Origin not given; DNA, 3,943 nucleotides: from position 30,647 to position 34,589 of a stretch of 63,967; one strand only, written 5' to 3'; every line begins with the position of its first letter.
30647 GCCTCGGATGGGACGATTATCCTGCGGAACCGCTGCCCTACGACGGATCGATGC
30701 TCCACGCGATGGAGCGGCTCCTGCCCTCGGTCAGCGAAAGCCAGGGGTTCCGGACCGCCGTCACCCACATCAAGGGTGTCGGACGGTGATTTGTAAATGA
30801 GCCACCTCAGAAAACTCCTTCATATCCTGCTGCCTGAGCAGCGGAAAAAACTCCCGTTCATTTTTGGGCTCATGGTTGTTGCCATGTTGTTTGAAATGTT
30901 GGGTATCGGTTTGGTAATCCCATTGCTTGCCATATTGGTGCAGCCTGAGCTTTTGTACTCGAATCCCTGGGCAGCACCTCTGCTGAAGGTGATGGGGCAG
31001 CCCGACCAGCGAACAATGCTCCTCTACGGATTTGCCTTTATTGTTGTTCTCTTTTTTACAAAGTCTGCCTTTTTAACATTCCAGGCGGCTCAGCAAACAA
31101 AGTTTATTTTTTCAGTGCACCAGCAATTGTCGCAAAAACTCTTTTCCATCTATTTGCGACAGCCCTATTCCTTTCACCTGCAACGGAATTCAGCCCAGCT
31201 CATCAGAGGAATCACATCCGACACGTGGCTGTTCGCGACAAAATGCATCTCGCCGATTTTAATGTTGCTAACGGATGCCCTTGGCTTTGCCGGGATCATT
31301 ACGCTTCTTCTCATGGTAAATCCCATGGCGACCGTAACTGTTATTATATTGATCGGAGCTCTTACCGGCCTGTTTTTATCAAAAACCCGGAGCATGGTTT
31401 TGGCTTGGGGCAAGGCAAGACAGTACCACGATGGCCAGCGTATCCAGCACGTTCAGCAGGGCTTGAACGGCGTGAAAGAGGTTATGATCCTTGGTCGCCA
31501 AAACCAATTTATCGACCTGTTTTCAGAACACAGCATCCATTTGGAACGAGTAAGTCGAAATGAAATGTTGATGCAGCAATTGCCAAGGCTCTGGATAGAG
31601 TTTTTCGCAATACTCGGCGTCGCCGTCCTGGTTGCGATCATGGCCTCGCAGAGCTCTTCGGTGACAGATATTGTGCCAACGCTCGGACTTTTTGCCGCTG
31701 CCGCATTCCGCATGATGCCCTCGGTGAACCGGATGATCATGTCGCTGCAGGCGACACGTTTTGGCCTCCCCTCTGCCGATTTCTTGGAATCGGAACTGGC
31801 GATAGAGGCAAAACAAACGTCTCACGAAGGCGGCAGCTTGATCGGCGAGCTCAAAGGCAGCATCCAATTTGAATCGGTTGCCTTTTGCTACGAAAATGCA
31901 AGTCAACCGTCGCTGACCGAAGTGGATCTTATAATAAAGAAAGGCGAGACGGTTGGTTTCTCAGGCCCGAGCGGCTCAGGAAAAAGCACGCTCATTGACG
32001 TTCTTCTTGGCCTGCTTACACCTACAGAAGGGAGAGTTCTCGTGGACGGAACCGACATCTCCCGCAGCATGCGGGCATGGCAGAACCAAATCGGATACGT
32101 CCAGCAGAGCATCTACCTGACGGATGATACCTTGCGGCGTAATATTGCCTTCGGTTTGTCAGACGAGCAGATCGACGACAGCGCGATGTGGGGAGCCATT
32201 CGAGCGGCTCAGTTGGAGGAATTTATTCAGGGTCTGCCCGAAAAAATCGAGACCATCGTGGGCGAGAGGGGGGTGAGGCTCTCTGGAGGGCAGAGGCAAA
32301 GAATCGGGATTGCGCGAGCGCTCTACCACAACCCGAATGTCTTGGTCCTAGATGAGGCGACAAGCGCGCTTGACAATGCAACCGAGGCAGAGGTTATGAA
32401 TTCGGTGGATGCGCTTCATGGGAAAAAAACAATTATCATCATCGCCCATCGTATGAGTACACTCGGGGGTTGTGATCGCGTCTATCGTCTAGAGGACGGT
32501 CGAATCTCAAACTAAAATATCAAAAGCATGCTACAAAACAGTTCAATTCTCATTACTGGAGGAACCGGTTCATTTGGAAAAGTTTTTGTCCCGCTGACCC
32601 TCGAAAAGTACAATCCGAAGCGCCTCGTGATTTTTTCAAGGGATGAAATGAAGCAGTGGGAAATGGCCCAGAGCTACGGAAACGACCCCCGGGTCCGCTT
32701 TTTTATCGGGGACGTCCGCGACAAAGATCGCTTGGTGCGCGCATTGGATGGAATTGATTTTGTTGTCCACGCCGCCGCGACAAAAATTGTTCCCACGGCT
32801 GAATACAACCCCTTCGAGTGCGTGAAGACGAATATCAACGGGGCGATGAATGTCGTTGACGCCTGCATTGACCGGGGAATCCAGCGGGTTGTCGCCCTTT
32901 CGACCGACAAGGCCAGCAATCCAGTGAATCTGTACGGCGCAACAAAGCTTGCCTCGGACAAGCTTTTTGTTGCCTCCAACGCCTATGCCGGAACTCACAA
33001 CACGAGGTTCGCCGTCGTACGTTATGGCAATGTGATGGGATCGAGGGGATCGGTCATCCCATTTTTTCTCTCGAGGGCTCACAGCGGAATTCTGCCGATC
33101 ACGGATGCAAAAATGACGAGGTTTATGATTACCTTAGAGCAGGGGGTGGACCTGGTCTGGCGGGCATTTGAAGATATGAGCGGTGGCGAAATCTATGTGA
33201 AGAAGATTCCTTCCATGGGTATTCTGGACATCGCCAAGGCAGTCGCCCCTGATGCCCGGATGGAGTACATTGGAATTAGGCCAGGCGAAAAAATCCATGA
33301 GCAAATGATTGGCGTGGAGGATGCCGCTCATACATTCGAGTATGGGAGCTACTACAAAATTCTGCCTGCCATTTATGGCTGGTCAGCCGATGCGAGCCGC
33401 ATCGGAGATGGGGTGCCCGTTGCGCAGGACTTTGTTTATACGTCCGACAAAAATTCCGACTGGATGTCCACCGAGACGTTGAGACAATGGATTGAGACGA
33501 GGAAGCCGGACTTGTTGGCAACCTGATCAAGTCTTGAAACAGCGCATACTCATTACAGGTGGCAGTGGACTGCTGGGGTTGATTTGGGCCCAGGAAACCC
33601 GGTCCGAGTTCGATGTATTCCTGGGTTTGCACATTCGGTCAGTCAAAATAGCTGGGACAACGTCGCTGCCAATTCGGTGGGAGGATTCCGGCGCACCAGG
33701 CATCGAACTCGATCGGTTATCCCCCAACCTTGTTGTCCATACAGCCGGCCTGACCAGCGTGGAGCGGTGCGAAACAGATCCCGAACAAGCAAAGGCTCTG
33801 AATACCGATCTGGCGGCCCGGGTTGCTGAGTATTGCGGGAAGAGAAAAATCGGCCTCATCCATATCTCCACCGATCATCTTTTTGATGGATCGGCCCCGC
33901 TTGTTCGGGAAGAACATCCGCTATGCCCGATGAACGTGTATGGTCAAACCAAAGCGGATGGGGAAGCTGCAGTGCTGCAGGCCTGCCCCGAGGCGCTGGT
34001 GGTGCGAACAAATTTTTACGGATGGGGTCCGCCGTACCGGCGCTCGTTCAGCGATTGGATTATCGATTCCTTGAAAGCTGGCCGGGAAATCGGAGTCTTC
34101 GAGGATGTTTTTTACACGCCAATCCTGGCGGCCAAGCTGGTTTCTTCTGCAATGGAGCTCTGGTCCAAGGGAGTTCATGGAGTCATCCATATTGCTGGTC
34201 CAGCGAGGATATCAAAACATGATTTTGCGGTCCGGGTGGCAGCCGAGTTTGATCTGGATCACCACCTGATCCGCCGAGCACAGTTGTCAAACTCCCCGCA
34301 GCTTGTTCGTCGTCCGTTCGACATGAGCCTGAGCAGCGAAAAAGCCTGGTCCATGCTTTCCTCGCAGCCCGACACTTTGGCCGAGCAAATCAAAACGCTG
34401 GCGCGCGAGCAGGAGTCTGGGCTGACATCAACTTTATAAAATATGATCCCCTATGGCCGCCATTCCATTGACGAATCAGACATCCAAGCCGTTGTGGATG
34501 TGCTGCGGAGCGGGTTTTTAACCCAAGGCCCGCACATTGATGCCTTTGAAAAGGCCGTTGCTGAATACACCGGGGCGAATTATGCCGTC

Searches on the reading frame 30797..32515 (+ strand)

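Call 10: search_protein_families(library=pfam, proteins=[window:30797-32515:+], max_evalue=0.00001)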
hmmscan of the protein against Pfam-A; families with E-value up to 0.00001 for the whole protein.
window:30797-32515:+ (572 aa): 4 families
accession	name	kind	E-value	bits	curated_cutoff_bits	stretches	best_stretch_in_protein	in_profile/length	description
PF00005.33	ABC_tran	-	3.7e-32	112.2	25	1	373-523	1-137/137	ABC transporter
PF00664.28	ABC_membrane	-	2.7e-11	44.1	28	1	69-296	33-264/274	ABC transporter transmembrane region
PF02463.25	SMC_N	-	7.7e-07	29.2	40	0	388-566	29-212/220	RecF/RecN/SMC N terminal domain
PF13555.12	AAA_29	-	2.1e-06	27.8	27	1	383-411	23-50/61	P-loop containing region of AAA domain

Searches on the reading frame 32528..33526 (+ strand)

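Call 10: search_protein_families(library=pfam, proteins=[window:32528-33526:+], max_evalue=0.00001)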
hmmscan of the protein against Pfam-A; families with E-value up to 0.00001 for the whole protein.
window:32528-33526:+ (332 aa): 8 families
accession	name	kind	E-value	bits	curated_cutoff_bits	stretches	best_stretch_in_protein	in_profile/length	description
PF02719.21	Polysacc_synt_2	-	2.8e-94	316.1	20.2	1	7-278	1-291/293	Polysaccharide biosynthesis protein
PF01370.27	Epimerase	-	1.5e-25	90.4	20.9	1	7-223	1-237/240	NAD dependent epimerase/dehydratase family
PF01073.25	3Beta_HSD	-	2.6e-16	59.9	22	1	8-129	1-119/280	3-beta hydroxysteroid dehydrogenase/isomerase family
PF16363.11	GDP_Man_Dehyd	-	1.6e-14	54.6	27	1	8-128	1-131/332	GDP-mannose 4,6 dehydratase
PF13460.12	NAD_binding_10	-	1.6e-10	41.6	27.2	1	11-133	1-105/184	NAD(P)H-binding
PF04321.23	RmlD_sub_bind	-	1.7e-09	37.7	27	1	7-175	3-157/287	RmlD substrate binding domain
PF05368.20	NmrA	-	1.6e-07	31.6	27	1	4-122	2-103/298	NmrA-like family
PF00106.31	adh_short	-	3.4e-06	27.1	26.6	1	7-168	3-181/195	short chain dehydrogenase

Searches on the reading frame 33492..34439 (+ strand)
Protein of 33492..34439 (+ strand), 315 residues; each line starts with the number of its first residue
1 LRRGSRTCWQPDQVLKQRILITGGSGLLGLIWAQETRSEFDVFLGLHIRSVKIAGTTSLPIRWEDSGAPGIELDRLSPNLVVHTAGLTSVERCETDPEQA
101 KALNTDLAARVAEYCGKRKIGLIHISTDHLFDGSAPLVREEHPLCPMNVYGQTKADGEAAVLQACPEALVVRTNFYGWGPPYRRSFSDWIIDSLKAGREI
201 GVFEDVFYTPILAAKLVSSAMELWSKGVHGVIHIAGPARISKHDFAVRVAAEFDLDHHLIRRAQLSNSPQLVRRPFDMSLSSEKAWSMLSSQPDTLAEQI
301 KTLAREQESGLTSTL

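Call 10: search_protein_families(library=pfam, proteins=[window:33492-34439:+], max_evalue=0.00001)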
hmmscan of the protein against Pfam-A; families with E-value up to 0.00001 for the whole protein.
window:33492-34439:+ (315 aa): 2 families
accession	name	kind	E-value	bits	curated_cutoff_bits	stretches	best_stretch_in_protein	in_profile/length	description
PF04321.23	RmlD_sub_bind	-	2.1e-45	155.5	27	1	18-305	2-283/287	RmlD substrate binding domain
PF01370.27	Epimerase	-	2.1e-13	50.7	20.9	1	19-205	1-204/240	NAD dependent epimerase/dehydratase family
